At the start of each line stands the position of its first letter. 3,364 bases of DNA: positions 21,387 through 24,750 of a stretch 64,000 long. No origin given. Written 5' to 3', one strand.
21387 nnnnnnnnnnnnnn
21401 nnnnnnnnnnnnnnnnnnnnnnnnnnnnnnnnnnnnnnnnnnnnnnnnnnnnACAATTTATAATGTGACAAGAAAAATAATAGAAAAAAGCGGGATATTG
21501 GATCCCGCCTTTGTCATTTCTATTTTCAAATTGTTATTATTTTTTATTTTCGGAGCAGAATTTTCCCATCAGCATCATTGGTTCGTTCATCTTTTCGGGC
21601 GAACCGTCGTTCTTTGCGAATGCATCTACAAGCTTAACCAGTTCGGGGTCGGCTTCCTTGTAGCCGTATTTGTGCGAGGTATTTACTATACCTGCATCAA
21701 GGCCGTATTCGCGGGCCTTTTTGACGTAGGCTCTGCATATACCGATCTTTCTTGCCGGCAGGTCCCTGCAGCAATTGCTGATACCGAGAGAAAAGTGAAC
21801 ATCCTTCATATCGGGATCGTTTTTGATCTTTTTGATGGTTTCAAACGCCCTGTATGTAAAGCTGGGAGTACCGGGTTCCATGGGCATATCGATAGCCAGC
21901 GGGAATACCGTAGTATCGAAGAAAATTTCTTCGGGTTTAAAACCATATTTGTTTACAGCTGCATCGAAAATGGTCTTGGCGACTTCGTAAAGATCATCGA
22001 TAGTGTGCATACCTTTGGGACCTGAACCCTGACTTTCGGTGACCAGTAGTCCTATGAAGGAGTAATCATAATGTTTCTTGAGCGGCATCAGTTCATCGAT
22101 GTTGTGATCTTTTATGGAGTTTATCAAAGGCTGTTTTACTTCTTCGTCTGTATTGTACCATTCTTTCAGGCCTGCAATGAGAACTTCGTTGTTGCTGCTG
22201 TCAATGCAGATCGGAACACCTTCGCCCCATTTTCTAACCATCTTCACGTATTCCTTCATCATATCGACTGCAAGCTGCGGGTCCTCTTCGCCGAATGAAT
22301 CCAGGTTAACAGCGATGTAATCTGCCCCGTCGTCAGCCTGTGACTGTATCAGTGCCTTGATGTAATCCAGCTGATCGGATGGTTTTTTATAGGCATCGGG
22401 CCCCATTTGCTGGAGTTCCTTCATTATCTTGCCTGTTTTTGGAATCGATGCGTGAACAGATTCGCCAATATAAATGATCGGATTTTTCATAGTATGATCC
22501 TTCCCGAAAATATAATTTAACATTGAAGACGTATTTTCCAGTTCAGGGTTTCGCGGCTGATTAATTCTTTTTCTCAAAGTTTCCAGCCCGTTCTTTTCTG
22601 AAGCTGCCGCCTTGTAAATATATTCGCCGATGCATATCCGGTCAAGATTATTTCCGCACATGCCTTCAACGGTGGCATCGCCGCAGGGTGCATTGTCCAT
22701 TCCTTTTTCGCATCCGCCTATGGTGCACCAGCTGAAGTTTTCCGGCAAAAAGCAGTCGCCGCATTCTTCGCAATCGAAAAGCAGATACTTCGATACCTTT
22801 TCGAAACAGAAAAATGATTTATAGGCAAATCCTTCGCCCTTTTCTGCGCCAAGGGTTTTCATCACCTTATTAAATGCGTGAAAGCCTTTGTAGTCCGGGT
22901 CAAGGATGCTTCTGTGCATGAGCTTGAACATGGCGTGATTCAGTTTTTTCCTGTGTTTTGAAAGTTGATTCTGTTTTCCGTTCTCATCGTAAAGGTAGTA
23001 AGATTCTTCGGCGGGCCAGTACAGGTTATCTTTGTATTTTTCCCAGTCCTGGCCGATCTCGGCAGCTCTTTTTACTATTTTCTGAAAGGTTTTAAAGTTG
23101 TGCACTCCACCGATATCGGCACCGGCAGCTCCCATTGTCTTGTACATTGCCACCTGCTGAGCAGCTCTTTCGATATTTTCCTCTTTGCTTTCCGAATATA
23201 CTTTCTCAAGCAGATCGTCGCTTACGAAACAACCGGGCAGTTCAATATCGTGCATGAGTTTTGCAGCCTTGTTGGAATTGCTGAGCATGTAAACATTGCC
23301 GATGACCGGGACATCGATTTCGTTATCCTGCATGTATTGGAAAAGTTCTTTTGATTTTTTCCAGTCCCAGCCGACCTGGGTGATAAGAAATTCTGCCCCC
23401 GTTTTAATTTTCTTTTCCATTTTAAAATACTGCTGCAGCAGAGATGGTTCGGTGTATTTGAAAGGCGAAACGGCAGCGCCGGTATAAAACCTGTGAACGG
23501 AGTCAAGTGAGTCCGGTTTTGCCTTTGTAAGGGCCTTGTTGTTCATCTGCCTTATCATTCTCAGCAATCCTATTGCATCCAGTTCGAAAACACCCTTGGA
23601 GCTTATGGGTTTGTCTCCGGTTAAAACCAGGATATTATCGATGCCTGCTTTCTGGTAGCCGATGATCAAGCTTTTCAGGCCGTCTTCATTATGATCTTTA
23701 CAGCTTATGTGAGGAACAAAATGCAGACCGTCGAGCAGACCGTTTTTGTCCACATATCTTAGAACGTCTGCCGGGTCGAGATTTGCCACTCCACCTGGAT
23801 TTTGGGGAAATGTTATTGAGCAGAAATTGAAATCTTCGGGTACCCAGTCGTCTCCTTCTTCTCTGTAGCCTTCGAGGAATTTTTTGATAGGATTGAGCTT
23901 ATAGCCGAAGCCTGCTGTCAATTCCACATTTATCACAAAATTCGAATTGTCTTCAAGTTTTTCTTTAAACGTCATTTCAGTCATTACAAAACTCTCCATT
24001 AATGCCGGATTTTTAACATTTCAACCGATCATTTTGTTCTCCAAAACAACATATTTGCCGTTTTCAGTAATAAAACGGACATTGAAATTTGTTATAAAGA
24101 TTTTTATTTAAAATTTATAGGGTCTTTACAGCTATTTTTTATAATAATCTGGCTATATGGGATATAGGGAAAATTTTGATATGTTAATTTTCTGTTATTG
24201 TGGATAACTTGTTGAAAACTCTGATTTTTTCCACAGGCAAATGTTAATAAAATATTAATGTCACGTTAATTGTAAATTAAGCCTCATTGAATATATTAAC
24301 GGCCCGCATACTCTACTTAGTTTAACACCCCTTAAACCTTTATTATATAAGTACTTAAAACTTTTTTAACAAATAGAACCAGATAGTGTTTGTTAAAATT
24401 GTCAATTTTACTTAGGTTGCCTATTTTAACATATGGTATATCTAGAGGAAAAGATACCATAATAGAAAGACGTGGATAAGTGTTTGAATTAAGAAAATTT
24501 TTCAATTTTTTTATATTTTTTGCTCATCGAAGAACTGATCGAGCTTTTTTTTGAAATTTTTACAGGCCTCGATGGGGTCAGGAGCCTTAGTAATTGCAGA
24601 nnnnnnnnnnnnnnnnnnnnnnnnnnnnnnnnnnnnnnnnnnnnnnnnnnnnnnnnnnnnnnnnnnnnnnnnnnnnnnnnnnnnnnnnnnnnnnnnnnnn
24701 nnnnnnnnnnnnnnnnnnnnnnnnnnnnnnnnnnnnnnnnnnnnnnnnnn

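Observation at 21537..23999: Three-part fusion: MTHFR + MetV-like Zn-ribbon + methyl-THF pterin-binding methyltransferase domain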

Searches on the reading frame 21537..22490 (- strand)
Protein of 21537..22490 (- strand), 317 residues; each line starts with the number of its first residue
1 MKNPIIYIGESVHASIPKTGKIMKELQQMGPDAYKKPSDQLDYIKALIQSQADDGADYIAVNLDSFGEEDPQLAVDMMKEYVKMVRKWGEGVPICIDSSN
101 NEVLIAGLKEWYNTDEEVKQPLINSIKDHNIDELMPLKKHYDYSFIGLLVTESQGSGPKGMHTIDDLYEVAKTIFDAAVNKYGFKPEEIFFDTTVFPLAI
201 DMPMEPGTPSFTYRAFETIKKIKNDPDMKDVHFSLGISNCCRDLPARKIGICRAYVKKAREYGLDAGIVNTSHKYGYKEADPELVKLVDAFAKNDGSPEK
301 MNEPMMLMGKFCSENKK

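Call 87: search_protein_families(library=ncbifam, proteins=[window:21537-22490:-], max_evalue=0.00001)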
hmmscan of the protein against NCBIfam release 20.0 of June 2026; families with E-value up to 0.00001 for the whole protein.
window:21537-22490:- (317 aa): 4 families
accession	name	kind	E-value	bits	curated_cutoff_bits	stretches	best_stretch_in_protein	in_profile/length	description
NF005719.0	PRK07535.1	domain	1.2e-26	93.4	259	1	40-274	23-232/268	methyltetrahydrofolate:corrinoid/iron-sulfur protein methyltransferase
TIGR02082.1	metH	equivalog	1.7e-19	69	1010.85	1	46-293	372-608/1182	methionine synthase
NF007024.0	PRK09490.1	equivalog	1.7e-13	49.3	1497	1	43-294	384-626/1234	methionine synthase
NF040758.1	CODH_ACS_meth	exception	5.8e-12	45.5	370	1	42-273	28-235/261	carbon monoxide dehydrogenase/acetyl-CoA synthase methytransferase subunit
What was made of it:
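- On Methyl-THF:corrinoid methyltransferase (Pterin_bind PF00809; MetH-Fol/AcsE/MT-II): The specific NCBIfam models are below cutoff (93 vs 259; call 87).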

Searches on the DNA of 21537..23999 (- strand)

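Call 14: search_rna_families(sources=[L003, L004, L006], threshold=gathering)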
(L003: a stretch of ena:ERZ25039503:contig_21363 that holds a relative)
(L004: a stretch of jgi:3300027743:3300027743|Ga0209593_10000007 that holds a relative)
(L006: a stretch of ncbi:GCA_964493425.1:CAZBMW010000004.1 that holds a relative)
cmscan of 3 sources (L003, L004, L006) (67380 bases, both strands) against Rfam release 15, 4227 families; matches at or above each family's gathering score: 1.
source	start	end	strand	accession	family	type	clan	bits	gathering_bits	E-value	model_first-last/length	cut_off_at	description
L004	7718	7851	-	RF00059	TPP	Cis-reg; riboswitch;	-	65.7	54.3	1.2e-10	1-105/105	no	TPP riboswitch aptamer (THI element)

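Call 45: search_rna_families(sources=[L092, L087, L090], threshold=gathering)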
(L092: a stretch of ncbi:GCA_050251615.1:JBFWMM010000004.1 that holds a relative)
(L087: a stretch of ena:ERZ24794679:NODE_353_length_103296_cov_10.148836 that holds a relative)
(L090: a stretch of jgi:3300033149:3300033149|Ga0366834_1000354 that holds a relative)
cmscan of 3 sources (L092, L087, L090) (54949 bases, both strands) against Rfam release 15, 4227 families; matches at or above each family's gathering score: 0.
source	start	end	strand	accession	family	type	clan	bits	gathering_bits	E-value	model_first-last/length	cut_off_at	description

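Call 72: search_rna_families(sources=[L175, L111, L096, L110, L158], threshold=gathering)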
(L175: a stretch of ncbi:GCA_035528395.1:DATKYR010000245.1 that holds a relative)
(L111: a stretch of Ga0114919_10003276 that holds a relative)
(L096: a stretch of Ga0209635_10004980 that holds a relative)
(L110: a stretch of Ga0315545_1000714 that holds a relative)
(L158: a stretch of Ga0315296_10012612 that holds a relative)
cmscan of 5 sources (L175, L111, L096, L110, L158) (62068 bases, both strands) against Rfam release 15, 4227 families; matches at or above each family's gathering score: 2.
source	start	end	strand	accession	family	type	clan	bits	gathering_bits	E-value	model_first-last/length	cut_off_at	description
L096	9050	9122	-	RF00005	tRNA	Gene; tRNA;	CL00001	77.4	29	2.8e-15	1-71/71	no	tRNA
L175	2795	2869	-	RF00005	tRNA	Gene; tRNA;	CL00001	69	29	5.5e-13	1-71/71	no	tRNA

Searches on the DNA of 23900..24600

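Call 15: search_rna_families(source=window, start=23900, end=24600, threshold=evalue, max_evalue=5, show_alignments=2)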
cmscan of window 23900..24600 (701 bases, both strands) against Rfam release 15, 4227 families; matches with E-value up to 5: 1.
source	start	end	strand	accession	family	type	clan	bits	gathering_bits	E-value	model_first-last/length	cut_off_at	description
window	24359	24461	-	RF01602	plasmodium_snoR27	Gene; snRNA; snoRNA; HACA-box;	-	19.8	50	2.8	1-143/143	no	small nucleolar RNA snoR27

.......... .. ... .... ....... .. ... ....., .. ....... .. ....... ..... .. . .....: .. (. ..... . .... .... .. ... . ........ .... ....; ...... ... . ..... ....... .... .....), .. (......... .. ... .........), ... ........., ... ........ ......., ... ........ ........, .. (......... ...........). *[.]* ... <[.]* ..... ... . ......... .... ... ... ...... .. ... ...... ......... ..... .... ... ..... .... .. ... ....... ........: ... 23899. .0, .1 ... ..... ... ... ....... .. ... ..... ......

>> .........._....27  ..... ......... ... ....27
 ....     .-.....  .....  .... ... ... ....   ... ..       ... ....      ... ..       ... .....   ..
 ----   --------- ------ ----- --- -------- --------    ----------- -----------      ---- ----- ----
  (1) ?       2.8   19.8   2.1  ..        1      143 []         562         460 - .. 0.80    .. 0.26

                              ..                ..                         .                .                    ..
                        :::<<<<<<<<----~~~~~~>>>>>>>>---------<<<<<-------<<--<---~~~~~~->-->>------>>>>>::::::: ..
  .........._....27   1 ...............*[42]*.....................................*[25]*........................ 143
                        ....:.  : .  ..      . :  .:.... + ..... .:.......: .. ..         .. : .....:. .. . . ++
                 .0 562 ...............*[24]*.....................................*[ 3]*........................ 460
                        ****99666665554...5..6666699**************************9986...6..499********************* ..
